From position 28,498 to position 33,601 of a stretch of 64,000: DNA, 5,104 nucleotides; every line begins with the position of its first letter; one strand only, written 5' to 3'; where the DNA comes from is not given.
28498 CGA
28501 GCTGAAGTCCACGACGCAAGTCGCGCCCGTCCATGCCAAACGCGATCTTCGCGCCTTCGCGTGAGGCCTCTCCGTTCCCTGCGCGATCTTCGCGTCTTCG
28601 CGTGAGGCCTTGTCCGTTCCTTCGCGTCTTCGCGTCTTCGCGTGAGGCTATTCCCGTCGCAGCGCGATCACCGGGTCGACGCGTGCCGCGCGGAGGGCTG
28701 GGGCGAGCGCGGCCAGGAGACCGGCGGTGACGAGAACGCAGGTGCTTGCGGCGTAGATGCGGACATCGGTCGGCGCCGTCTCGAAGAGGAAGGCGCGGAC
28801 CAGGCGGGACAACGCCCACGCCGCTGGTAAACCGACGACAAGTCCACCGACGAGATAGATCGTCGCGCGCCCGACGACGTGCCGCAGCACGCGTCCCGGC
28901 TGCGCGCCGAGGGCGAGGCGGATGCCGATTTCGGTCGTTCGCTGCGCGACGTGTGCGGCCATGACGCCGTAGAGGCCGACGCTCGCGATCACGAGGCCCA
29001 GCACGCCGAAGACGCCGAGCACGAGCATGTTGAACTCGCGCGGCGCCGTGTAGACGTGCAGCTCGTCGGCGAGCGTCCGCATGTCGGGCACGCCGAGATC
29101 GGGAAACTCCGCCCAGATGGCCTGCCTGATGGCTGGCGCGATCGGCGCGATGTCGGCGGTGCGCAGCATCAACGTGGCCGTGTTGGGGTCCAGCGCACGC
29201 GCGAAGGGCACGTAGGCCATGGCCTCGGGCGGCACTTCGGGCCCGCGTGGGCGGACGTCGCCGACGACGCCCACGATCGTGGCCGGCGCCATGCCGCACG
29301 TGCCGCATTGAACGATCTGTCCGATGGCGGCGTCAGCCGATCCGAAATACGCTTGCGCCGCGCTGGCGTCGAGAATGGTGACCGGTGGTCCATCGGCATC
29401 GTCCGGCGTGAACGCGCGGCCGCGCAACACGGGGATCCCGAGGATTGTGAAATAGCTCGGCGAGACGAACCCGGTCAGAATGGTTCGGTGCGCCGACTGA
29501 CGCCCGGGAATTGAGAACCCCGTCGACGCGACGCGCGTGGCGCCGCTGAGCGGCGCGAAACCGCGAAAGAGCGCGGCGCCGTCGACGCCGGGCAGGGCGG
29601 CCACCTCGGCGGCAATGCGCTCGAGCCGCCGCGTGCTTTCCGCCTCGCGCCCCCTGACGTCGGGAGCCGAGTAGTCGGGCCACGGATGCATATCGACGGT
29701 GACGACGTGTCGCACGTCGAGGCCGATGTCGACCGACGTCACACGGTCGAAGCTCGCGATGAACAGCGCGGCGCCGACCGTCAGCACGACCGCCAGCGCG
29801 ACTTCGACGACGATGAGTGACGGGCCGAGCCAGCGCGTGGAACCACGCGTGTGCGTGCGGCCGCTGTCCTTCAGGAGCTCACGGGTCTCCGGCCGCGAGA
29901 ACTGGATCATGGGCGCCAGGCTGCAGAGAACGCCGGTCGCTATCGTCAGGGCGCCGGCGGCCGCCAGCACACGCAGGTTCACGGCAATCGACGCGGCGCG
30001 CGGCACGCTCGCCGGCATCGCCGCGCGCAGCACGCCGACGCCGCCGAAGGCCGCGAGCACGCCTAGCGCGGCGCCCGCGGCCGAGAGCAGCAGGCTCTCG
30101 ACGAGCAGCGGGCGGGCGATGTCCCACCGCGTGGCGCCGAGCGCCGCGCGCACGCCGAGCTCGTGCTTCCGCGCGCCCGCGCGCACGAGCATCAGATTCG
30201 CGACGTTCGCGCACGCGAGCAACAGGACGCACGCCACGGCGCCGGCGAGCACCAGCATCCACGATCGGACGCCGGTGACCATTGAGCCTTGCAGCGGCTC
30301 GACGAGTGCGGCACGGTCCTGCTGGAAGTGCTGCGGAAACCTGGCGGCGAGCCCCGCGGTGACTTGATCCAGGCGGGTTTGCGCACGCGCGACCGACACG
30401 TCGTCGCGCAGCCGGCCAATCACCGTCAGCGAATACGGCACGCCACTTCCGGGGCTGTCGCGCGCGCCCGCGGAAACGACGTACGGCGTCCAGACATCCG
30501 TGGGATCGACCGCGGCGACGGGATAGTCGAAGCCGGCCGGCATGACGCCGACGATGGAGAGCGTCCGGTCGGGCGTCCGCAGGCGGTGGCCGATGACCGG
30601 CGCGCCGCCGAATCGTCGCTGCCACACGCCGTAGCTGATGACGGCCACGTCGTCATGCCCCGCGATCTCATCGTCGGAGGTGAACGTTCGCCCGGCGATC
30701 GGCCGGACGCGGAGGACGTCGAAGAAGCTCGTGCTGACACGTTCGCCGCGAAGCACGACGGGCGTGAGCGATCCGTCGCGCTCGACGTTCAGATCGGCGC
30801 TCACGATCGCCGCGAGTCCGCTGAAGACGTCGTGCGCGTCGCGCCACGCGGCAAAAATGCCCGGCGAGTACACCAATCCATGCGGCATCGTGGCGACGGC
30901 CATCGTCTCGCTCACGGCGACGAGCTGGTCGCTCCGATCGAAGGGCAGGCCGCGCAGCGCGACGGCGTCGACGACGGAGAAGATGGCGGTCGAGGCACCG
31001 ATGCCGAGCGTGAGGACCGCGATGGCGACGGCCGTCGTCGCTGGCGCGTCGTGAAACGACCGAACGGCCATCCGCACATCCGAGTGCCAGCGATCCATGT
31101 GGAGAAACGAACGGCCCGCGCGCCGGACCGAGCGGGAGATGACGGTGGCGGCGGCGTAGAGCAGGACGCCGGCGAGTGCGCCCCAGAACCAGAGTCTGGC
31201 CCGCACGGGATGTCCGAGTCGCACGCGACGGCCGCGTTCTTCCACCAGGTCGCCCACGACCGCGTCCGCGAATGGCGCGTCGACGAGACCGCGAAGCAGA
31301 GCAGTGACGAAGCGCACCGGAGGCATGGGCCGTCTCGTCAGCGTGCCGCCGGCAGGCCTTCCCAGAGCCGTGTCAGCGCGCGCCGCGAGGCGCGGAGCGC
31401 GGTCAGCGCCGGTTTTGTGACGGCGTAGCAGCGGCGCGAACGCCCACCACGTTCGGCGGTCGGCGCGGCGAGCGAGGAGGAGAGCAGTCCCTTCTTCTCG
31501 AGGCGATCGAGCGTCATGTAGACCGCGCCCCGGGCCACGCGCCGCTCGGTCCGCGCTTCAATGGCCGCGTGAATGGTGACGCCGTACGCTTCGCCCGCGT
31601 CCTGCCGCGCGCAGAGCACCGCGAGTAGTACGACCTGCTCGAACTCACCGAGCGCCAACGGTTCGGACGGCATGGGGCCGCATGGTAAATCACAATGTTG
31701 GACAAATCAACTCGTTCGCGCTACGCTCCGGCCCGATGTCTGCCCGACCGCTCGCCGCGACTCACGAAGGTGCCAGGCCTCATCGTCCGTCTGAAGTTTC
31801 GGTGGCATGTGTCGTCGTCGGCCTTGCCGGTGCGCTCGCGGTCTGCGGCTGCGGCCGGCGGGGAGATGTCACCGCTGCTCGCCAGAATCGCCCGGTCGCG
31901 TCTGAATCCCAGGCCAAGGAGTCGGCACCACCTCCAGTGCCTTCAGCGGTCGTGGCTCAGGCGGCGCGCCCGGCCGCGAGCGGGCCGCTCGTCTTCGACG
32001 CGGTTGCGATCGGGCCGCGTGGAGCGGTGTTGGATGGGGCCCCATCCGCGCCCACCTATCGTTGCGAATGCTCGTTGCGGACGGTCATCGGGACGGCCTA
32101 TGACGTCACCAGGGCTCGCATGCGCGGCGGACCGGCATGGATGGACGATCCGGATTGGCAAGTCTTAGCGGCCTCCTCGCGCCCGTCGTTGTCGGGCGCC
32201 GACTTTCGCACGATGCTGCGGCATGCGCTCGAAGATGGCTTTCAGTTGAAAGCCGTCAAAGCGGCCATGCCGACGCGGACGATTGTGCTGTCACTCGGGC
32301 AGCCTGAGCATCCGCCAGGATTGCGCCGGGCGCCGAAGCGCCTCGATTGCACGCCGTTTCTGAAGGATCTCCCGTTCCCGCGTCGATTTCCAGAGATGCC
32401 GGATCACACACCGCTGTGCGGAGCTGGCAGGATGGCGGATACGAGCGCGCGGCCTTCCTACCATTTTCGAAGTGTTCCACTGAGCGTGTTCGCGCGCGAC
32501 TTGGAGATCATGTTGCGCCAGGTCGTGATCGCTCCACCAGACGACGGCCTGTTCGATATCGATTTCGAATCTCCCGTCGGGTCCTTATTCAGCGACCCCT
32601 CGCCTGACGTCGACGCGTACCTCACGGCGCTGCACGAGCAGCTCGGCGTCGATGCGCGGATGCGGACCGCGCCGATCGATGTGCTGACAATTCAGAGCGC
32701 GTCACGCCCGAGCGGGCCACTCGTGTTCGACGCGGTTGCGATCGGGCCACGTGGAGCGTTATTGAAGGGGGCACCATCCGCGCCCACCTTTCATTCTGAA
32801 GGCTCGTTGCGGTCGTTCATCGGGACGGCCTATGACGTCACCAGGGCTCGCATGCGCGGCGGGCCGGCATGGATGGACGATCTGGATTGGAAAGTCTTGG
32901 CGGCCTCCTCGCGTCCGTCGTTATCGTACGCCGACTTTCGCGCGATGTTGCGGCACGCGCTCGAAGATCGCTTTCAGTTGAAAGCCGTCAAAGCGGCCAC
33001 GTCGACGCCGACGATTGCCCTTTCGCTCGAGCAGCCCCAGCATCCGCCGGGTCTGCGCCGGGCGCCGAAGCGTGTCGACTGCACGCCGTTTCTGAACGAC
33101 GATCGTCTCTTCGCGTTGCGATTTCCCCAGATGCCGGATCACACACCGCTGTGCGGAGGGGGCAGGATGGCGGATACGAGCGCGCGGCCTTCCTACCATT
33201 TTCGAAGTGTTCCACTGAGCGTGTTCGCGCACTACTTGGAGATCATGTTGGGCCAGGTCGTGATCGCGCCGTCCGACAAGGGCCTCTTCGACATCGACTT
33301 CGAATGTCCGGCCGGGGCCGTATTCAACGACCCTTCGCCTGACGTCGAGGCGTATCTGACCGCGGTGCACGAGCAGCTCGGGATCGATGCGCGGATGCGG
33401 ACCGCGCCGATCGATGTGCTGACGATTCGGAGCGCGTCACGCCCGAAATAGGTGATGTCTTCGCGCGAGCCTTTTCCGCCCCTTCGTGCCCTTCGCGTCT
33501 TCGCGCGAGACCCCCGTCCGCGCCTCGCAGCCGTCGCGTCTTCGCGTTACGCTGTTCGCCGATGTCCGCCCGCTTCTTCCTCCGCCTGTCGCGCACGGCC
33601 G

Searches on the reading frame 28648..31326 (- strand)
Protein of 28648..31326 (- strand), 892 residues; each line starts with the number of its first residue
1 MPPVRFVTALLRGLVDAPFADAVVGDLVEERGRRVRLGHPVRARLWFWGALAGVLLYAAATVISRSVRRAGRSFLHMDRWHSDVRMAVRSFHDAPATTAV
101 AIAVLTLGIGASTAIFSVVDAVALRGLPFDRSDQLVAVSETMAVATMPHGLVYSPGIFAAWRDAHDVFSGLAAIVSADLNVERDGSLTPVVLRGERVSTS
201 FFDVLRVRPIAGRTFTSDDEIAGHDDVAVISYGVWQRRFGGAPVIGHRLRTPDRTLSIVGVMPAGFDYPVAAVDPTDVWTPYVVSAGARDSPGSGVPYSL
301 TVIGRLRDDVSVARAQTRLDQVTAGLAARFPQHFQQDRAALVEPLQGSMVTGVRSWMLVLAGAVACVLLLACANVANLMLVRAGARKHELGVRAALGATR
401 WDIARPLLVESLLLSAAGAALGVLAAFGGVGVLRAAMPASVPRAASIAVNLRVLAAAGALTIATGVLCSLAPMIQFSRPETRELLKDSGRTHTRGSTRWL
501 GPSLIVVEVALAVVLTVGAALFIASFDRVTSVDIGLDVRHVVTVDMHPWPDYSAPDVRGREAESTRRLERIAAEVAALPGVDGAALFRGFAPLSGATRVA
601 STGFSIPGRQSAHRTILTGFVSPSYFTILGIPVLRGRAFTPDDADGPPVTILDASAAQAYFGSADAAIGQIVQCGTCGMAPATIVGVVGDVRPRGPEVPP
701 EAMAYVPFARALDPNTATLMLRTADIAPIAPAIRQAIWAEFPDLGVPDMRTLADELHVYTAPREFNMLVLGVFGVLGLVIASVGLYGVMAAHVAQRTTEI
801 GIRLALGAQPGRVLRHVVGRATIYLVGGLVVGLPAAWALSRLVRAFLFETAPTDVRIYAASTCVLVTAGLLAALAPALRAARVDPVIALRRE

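Call 25: search_protein_families(library=pfam, proteins=[window:28648-31326:-], max_evalue=0.00001)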
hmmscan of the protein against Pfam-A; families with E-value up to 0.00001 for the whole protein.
window:28648-31326:- (892 aa): 2 families
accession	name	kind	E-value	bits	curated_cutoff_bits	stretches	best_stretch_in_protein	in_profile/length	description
PF12704.14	MacB_PCD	-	1.3e-34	120.7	27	2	98-321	1-206/207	MacB-like periplasmic core domain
PF02687.27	FtsX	-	1e-25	90.5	25.5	2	772-884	2-119/120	FtsX-like permease C-terminal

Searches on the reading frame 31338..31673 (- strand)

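Call 25: search_protein_families(library=pfam, proteins=[window:31338-31673:-], max_evalue=0.00001)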
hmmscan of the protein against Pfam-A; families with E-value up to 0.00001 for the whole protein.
window:31338-31673:- (111 aa): 1 family
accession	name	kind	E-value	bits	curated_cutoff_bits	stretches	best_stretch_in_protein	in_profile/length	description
PF03551.20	PadR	-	1.4e-10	41.5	27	1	26-87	7-67/75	Transcriptional regulator PadR-like family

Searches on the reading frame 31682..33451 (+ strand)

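Call 25: search_protein_families(library=pfam, proteins=[window:31682-33451:+], max_evalue=0.00001)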
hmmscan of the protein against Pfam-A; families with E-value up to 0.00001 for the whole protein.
window:31682-33451:+ (589 aa): 1 family
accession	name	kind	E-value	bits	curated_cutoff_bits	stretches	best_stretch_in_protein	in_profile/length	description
PF12543.13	DUF3738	-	9.5e-32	111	22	2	378-584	2-189/190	Protein of unknown function (DUF3738)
